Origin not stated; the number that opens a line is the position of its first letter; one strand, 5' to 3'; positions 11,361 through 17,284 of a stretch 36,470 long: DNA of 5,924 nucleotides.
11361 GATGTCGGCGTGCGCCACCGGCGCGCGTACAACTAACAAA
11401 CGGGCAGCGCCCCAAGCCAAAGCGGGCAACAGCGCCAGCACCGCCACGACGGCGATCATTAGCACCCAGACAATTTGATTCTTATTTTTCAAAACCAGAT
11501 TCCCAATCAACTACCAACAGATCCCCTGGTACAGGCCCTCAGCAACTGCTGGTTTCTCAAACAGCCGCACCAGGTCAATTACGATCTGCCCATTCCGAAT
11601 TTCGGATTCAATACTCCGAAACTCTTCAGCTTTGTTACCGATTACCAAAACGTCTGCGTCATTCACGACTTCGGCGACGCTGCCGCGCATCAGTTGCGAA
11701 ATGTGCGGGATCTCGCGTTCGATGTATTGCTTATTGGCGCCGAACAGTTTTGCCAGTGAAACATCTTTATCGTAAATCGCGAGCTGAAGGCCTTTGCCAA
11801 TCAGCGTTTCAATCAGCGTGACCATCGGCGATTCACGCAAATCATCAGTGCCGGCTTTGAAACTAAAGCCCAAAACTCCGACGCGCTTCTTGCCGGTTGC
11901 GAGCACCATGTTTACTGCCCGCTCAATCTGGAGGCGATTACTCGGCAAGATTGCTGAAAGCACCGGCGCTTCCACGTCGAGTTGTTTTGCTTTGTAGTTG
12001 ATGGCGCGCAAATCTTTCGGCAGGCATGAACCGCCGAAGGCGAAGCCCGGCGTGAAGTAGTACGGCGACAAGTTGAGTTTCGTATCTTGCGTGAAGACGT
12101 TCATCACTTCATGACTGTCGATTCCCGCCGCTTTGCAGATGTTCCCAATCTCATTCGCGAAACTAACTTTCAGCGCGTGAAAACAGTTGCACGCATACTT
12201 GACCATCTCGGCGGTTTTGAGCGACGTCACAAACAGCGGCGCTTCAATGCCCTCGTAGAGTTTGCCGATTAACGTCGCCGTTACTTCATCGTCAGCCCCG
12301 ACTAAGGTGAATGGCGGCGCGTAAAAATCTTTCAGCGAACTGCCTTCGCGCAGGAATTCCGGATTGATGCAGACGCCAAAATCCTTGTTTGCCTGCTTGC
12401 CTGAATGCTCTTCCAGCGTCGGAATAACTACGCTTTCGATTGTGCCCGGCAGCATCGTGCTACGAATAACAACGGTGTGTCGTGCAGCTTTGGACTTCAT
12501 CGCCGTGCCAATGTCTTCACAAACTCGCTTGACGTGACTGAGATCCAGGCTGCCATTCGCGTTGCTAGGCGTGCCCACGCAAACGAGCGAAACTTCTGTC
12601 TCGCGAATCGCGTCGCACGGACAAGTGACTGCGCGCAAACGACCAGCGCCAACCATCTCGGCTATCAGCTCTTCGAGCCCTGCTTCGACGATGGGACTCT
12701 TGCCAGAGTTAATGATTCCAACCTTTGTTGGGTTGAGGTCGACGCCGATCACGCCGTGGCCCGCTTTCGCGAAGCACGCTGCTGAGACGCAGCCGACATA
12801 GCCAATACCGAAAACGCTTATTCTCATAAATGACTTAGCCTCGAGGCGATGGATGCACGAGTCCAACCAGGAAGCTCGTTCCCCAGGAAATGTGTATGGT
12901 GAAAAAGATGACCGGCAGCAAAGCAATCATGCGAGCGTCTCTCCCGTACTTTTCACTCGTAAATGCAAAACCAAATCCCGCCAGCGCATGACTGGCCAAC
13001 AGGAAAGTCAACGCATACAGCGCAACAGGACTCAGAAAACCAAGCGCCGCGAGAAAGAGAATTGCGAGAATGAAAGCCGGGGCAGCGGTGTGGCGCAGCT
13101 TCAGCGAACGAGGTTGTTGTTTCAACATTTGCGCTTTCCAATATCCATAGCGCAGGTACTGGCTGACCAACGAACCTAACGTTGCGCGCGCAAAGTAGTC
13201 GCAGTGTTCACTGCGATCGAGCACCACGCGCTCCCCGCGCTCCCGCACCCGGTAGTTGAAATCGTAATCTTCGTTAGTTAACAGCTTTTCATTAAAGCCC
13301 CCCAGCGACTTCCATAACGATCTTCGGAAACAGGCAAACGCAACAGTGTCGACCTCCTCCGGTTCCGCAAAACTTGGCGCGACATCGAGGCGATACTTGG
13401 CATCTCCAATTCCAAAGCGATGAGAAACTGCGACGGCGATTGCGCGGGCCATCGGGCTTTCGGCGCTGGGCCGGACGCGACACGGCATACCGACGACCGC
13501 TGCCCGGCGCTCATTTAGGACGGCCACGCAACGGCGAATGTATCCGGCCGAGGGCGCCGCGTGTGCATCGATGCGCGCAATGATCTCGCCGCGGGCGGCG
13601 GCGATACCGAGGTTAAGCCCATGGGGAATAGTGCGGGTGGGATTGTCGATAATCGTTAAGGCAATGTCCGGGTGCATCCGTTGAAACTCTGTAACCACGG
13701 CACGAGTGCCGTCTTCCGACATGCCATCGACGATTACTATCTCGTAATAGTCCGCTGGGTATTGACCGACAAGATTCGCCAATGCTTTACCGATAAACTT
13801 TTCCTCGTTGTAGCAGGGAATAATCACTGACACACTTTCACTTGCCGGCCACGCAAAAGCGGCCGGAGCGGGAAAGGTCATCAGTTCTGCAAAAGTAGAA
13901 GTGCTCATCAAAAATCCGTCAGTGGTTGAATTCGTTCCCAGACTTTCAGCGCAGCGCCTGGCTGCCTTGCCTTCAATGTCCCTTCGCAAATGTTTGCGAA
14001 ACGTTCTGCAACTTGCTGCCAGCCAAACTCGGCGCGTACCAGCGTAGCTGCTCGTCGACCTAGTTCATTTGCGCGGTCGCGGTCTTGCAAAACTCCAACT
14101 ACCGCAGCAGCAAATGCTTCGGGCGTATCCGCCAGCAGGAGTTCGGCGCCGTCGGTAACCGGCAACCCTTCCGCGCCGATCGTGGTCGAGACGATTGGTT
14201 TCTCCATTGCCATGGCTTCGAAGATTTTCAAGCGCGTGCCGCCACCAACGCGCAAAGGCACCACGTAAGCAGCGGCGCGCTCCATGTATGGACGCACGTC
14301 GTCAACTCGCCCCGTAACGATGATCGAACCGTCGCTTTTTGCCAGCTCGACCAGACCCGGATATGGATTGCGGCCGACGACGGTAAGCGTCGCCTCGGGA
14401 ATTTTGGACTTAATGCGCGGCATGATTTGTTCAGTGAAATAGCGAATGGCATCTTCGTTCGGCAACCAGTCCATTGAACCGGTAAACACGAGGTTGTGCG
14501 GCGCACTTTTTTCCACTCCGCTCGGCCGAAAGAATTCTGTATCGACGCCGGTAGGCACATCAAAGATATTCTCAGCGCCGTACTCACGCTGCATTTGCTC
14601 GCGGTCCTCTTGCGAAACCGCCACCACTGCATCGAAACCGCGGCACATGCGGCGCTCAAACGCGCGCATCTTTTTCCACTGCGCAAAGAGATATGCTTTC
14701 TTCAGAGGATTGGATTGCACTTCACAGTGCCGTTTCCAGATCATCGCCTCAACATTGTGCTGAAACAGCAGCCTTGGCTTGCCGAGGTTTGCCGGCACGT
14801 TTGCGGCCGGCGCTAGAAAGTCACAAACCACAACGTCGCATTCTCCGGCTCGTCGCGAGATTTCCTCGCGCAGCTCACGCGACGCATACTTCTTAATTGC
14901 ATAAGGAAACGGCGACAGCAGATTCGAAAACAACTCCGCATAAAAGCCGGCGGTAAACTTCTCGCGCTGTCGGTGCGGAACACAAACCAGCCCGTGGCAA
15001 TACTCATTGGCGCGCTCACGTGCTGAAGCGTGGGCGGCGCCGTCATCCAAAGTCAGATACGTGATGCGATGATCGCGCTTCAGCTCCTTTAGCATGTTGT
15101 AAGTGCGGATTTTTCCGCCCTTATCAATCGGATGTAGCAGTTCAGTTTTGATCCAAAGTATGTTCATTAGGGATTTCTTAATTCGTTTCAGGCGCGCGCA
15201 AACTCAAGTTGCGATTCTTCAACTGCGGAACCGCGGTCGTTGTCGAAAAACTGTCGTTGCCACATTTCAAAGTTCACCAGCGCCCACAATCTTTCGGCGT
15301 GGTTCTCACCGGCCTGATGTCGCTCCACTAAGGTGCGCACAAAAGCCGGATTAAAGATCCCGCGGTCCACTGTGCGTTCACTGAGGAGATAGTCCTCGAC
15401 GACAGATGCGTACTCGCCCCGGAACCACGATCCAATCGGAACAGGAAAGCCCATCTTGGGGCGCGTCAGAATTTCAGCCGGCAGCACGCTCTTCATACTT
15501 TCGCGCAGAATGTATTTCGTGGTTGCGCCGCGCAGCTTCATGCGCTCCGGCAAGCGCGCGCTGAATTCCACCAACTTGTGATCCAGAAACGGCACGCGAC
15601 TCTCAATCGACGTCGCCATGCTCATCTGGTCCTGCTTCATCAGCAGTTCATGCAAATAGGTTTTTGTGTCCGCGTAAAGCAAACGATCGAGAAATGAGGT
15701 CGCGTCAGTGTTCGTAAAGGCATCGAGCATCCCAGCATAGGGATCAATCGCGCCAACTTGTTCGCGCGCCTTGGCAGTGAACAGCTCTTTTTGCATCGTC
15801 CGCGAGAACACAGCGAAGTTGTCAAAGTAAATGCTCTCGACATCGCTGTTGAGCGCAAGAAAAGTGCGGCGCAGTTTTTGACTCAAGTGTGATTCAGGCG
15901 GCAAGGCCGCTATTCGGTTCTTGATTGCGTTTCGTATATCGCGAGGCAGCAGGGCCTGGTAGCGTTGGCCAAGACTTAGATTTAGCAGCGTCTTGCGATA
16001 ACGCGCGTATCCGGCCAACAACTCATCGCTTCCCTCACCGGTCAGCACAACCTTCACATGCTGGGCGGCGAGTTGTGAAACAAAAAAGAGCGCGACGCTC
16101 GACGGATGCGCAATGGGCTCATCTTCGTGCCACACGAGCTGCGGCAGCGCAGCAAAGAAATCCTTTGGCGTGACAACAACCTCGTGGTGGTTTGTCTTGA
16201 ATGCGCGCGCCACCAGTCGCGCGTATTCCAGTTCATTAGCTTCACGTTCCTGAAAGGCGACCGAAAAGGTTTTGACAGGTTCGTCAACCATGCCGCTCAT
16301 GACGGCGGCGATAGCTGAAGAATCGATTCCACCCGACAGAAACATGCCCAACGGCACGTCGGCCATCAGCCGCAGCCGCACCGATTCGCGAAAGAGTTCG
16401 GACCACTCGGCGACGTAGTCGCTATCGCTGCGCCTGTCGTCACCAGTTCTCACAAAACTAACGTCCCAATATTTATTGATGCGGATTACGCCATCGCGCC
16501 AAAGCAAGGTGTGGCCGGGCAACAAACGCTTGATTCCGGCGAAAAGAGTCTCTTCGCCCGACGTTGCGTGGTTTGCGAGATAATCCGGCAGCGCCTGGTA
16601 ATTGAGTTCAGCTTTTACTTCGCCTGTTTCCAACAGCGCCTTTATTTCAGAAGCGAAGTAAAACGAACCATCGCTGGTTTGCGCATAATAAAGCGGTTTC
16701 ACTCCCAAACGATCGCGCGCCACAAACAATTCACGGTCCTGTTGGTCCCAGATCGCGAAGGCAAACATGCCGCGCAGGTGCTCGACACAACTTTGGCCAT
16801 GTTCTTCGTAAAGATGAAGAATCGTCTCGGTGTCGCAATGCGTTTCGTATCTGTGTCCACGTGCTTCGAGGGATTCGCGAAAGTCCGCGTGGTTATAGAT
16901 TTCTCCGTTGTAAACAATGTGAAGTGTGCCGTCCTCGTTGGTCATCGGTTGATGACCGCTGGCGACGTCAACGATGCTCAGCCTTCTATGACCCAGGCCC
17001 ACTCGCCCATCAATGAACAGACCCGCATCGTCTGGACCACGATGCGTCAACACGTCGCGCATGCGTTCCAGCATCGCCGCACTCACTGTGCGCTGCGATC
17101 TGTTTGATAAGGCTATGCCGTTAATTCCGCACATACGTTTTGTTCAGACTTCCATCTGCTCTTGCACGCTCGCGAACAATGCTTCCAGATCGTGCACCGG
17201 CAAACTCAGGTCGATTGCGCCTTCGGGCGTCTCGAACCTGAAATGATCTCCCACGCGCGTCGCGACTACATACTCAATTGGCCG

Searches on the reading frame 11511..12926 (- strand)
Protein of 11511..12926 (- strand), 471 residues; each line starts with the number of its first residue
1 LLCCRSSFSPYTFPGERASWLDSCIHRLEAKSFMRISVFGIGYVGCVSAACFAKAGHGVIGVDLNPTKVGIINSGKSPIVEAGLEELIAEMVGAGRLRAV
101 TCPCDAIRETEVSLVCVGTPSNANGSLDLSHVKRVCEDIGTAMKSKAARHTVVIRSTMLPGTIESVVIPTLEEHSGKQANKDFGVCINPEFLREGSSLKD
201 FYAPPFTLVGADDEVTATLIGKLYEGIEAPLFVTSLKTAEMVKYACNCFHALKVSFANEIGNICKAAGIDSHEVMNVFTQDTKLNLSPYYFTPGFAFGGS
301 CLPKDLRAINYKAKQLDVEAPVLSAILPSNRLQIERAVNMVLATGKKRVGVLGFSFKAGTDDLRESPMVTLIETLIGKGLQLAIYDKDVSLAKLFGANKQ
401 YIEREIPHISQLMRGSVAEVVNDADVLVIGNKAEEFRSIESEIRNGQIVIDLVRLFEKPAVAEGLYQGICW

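Call 6: search_protein_families(library=pfam, proteins=[window:11511-12926:-], max_evalue=0.00001)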
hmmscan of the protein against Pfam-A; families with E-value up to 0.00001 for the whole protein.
window:11511-12926:- (471 aa): 3 families
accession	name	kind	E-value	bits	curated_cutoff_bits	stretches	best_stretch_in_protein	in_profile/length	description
PF03721.20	UDPG_MGDP_dh_N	-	4.2e-52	176.9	27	1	34-218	1-182/187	UDP-glucose/GDP-mannose dehydrogenase family, NAD binding domain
PF00984.24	UDPG_MGDP_dh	-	2.9e-30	104.6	25.4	1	237-330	1-92/94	UDP-glucose/GDP-mannose dehydrogenase family, central domain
PF03720.21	UDPG_MGDP_dh_C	-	6.8e-15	55.8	30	1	350-456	1-101/103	UDP-glucose/GDP-mannose dehydrogenase family, UDP binding domain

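Call 8: search_protein_families(library=ncbifam, proteins=[window:11511-12926:-], max_evalue=0.00001)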
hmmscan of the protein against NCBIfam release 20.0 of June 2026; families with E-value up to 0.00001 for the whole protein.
window:11511-12926:- (471 aa): 7 families
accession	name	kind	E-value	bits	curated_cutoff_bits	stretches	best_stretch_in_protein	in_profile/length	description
TIGR03026.1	NDP-sugDHase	subfamily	5e-125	417.5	189.8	1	34-452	1-411/413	nucleotide sugar dehydrogenase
NF041297.1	UDPGDh_AglM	equivalog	2e-100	336.7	670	1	34-458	1-419/429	UDP-glucose 6-dehydrogenase AglM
NF047673.2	TeichurnBiosyTuaD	equivalog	1.1e-74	252.2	700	1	35-440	3-394/439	UDP-glucose 6-dehydrogenase TuaD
NF040825.1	UDPMaNacDH_Arch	equivalog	5.6e-49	167.1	750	1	34-458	1-403/418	UDP-N-acetyl-D-mannosamine dehydrogenase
NF008286.0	PRK11064.1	equivalog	4.1e-40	137.6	459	1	32-452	2-415/420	UDP-N-acetyl-D-mannosamine dehydrogenase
NF011631.0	PRK15057.1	equivalog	3.4e-33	115.3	757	1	34-397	1-347/388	UDP-glucose 6-dehydrogenase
NF011729.0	PRK15182.1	equivalog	4.3e-23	81.8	592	1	34-389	7-357/425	Vi polysaccharide biosynthesis UDP-N-acetylglucosamine C-6 dehydrogenase TviB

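Call 29: search_solved_structures(query=window:11511-12926:-, max_evalue=1e-20)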
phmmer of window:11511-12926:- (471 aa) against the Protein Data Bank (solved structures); distinct sequences matched with E-value up to 1e-20: 30.
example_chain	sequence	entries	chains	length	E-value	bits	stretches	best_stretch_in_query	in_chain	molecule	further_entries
1mfz_A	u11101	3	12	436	1.5e-152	512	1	34-471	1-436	GDP-mannose 6-dehydrogenase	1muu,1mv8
3vtf_A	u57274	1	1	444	3.9e-75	256.7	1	34-403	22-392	UDP-glucose 6-dehydrogenase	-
3gg2_A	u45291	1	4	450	4.1e-62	213.8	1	35-388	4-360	Sugar dehydrogenase, UDP-glucose/GDP-mannose dehydrogenase family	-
4a7p_A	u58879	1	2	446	3e-58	201.1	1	33-439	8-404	UDP-GLUCOSE DEHYDROGENASE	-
2y0e_A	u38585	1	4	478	1.2e-57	199.1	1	32-439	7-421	UDP-GLUCOSE DEHYDROGENASE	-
2y0c_A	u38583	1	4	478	2.1e-56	195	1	32-439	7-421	UDP-GLUCOSE DEHYDROGENASE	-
2y0d_A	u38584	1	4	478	2.1e-56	195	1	32-439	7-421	UDP-GLUCOSE DEHYDROGENASE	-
4r16_A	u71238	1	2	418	5.3e-42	147.5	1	34-387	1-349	418aa long hypothetical UDP-N-acetyl-D-mannosaminuronic acid dehydrogenase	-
2o3j_A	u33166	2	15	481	2.3e-36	128.9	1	35-395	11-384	UDP-glucose 6-dehydrogenase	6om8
4xr9_A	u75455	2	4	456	4.4e-35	124.7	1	33-390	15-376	CalS8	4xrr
3phl_A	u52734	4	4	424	3e-34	121.9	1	31-395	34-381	UDP-glucose 6-dehydrogenase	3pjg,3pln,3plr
3pid_A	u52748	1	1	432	3.1e-34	121.9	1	31-395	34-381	UDP-glucose 6-dehydrogenase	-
9ou8_A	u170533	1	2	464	4.6e-33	118.1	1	35-442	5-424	UDP-glucose 6-dehydrogenase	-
6c4j_A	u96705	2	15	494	6.4e-33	117.6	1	35-442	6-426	UDP-glucose 6-dehydrogenase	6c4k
2q3e_A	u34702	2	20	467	1.3e-32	116.6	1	34-442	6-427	UDP-glucose 6-dehydrogenase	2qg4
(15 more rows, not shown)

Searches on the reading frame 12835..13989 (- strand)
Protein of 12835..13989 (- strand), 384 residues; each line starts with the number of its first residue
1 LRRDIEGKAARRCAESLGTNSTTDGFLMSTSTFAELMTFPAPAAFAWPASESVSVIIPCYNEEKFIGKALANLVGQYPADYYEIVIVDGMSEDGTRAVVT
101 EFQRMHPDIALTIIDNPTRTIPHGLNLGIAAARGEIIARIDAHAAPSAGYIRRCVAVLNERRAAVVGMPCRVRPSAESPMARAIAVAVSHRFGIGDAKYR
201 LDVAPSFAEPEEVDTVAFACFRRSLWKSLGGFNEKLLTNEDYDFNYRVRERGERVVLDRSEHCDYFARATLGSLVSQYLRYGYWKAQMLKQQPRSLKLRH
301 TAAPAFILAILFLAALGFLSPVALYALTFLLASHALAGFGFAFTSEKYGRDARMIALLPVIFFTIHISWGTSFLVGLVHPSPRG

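Call 6: search_protein_families(library=pfam, proteins=[window:12835-13989:-], max_evalue=0.00001)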
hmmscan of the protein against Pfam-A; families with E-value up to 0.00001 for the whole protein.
window:12835-13989:- (384 aa): 4 families
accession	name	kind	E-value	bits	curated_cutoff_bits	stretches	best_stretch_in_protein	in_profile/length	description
PF00535.33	Glycos_transf_2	-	8.4e-25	88.1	23.3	1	54-191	1-132/168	Glycosyl transferase family 2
PF13641.12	Glyco_tranf_2_3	-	8.9e-21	75.4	27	1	53-280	3-226/230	Glycosyltransferase like family 2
PF13632.12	Glyco_trans_2_3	-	5.3e-10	39.9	27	1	137-335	2-193/198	Glycosyl transferase family group 2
PF10111.15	Glyco_tranf_2_2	-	4.1e-07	30.2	27.3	0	54-144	1-92/276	Glycosyltransferase like family 2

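Call 8: search_protein_families(library=ncbifam, proteins=[window:12835-13989:-], max_evalue=0.00001)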
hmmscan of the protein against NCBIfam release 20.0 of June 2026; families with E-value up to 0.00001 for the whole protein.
window:12835-13989:- (384 aa): 18 families
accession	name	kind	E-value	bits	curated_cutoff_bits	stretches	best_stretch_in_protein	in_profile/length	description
TIGR03965.1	mycofact_glyco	equivalog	5.7e-26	91.4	280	1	46-335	69-350/467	mycofactocin biosynthesis glycosyltransferase MftF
TIGR03937.1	PgaC_IcaA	equivalog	3.9e-17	62.3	422.3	1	49-332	43-316/407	poly-beta-1,6-N-acetyl-D-glucosamine synthase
NF041875.1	EPS_EpsD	equivalog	4.1e-17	62.6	370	1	53-298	1-240/325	exopolysaccharide biosynthesis glycosyltransferase EpsD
TIGR04283.1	glyco_like_mftF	equivalog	3.4e-16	59.5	182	1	53-258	1-179/221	TIGR04283 family arsenosugar biosynthesis glycosyltransferase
TIGR03472.1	HpnI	equivalog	1.8e-12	46.8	310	1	48-355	38-335/373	bacteriohopanetetrol glucosamine biosynthesis glycosyltransferase HpnI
NF045692.1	OglycostaseCruG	equivalog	9.3e-12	44.6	600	1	51-198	41-194/386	2'-O-glycosyltransferase CruG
NF038302.1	EPS_HpsE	equivalog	1.7e-10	40.4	300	1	53-161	3-114/307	hormogonium polysaccharide biosynthesis glycosyltransferase HpsE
NF007482.0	PRK10073.1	equivalog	3.3e-10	39.5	423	1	50-143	5-95/334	glycosyltransferase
NF038299.1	EPS_HpsN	equivalog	8e-09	34.9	425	1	52-258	2-213/317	hormogonium polysaccharide biosynthesis glycosyltransferase HpsN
NF047683.1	TeichurnBiosyTuaG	equivalog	1.1e-08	35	400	1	50-161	5-114/252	teichuronic acid biosynthesis protein TuaG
TIGR03111.1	glyc2_xrt_Gpos1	hypoth_equivalog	1.8e-08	33.6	363.95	1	52-156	50-154/439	TIGR03111 family XrtG-associated glycosyltransferase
NF053739.1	GlytfEpsEBac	equivalog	4.9e-08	32.3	450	1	53-167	3-117/265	glycosyltransferase EpsE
TIGR03469.1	HpnB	hypoth_equivalog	2.1e-07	30.3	379.25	1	42-116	38-110/386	hopene-associated glycosyltransferase HpnB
NF050050.1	ProtGlycPglI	equivalog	4e-07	29.7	500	1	52-143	3-93/306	GalNAc(5)-diNAcBac-PP-undecaprenol beta-1,3-glucosyltransferase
NF053846.1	glyco_with_XrtP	equivalog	5.5e-07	28.6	520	0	54-122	44-110/440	XrtP-associated glycosyltransferase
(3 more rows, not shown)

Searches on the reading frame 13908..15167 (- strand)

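Call 6: search_protein_families(library=pfam, proteins=[window:13908-15167:-], max_evalue=0.00001)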
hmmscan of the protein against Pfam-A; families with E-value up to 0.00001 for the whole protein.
window:13908-15167:- (419 aa): 5 families
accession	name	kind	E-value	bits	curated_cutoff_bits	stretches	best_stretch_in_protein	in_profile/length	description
PF13692.12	Glyco_trans_1_4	-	3e-28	99.3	27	1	224-362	2-142/142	Glycosyl transferases group 1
PF13439.12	Glyco_transf_4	-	2.2e-14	54.3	28.5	1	17-211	3-169/170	Glycosyltransferase Family 4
PF00534.26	Glycos_transf_1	-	1.2e-09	38.4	26.4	1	249-373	37-169/172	Glycosyl transferases group 1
PF13524.12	Glyco_trans_1_2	-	1.2e-08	35.5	25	1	252-390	9-142/144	Glycosyl transferase-like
PF13579.12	Glyco_trans_4_4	-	2.9e-06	28.1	29.7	1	17-199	2-148/158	Glycosyl transferase 4-like domain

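Call 8: search_protein_families(library=ncbifam, proteins=[window:13908-15167:-], max_evalue=0.00001)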
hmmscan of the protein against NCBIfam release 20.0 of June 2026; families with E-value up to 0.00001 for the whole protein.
window:13908-15167:- (419 aa): 10 families
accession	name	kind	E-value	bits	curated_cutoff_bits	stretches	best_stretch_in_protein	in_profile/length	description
TIGR03087.1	stp1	hypoth_equivalog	7.5e-74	249.2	316.65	1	3-393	1-393/397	TIGR03087 family PEP-CTERM/XrtA system glycosyltransferase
TIGR03088.1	stp2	hypoth_equivalog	1e-12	47.8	409.05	1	172-396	130-372/374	TIGR03088 family PEP-CTERM/XrtA system glycosyltransferase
TIGR04063.1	stp3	hypoth_equivalog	1.3e-10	40.7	442.05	1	164-395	144-393/397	TIGR04063 family PEP-CTERM/XrtA system glycosyltransferase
TIGR04047.1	MSMEG_0565_glyc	hypoth_equivalog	6.1e-10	38.7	259.85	0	274-391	251-368/373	MSMEG_0565 family glycosyltransferase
NF053787.1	GlcN_PG_synth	equivalog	2.7e-09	36.3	480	0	314-390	277-352/361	N-acetylglucosaminyl phosphatidylglycerol synthase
TIGR02149.1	glgA_Coryne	subfamily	7.6e-09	35.2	302.4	0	314-393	299-386/391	glycogen synthase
NF041876.1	EPS_EpsE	equivalog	1.8e-08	34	400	1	289-388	287-387/389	exopolysaccharide biosynthesis GT4 family glycosyltransferase EpsE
NF041010.1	glycosy_Agl16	equivalog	3.5e-08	32.7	575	0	159-216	115-173/352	glycosylation protein Agl16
TIGR03449.1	mycothiol_MshA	equivalog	3.6e-08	32.7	462.5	0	313-393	318-399/406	D-inositol-3-phosphate glycosyltransferase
NF041139.1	TreT_Thcocales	equivalog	1.3e-06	27.5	775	1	295-393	310-408/412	trehalose synthase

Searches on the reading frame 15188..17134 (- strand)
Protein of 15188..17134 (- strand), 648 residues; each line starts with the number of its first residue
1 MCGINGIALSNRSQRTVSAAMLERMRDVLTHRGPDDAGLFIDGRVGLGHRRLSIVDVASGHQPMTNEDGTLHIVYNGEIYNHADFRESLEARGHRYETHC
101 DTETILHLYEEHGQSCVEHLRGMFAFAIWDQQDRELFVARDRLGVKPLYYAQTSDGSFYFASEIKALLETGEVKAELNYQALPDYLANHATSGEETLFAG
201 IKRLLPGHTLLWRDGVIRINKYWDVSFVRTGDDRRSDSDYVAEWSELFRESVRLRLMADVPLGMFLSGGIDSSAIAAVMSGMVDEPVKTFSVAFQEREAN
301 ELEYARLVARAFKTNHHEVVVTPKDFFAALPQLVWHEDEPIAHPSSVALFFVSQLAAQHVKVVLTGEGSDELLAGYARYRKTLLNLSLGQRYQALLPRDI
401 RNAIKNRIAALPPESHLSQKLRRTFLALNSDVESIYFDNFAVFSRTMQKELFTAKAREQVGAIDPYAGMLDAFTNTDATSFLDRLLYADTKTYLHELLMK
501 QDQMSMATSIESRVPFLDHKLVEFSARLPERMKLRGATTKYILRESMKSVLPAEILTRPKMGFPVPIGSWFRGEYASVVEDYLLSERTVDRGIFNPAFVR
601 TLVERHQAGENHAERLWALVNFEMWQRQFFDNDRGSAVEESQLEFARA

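Call 6: search_protein_families(library=pfam, proteins=[window:15188-17134:-], max_evalue=0.00001)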
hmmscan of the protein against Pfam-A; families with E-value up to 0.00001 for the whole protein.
window:15188-17134:- (648 aa): 5 families
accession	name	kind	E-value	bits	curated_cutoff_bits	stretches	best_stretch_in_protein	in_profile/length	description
PF00733.27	Asn_synthase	-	2.9e-110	369.7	21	1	244-627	2-354/354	Asparagine synthase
PF13537.11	GATase_7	-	2.1e-52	176.8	25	1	49-168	1-122/123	Glutamine amidotransferase domain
PF13522.11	GATase_6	-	5e-46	156.4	27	1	34-163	1-130/130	Glutamine amidotransferase domain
PF12481.13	DUF3700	-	6.3e-07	29.5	27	1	115-166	124-175/228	Aluminium induced protein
PF06508.19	QueC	-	9.5e-06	25.7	22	0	265-321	5-60/210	Queuosine biosynthesis protein QueC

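Call 8: search_protein_families(library=ncbifam, proteins=[window:15188-17134:-], max_evalue=0.00001)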
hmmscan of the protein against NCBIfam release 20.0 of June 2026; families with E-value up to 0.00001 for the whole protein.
window:15188-17134:- (648 aa): 9 families
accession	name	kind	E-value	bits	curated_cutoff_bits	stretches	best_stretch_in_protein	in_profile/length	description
TIGR03108.1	eps_aminotran_1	hypoth_equivalog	1.3e-190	635.2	816.9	1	1-625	1-624/628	XrtA/PEP-CTERM system amidotransferase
TIGR01536.1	asn_synth_AEB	equivalog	2.5e-165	551.4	267.1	1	2-563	1-517/517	asparagine synthase (glutamine-hydrolyzing)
TIGR03104.1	trio_amidotrans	equivalog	1.8e-140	469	570.1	2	1-382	1-386/589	N-acetylglutaminylglutamine amidotransferase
NF006949.0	PRK09431.1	equivalog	1e-108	364.3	499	3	1-170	1-168/554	asparagine synthase B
NF033535.1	lass_lactam_cya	exception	5e-96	322.7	525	2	1-383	1-386/668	lasso peptide isopeptide bond-forming cyclase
NF033561.1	macrolact_Ik_Al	subfamily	1.5e-27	96.4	300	1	125-627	82-556/561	albusnodin/ikarugamycin family macrolactam cyclase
NF001484.0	PRK00331.1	subfamily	1.7e-14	53.1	381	1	41-178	63-209/601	isomerizing glutamine--fructose-6-phosphate transaminase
TIGR01134.1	purF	equivalog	2.8e-14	53.3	350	1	41-168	62-200/432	amidophosphoribosyltransferase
TIGR01135.1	glmS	equivalog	1.4e-13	50.2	418.05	1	42-173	63-203/607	glutamine--fructose-6-phosphate transaminase (isomerizing)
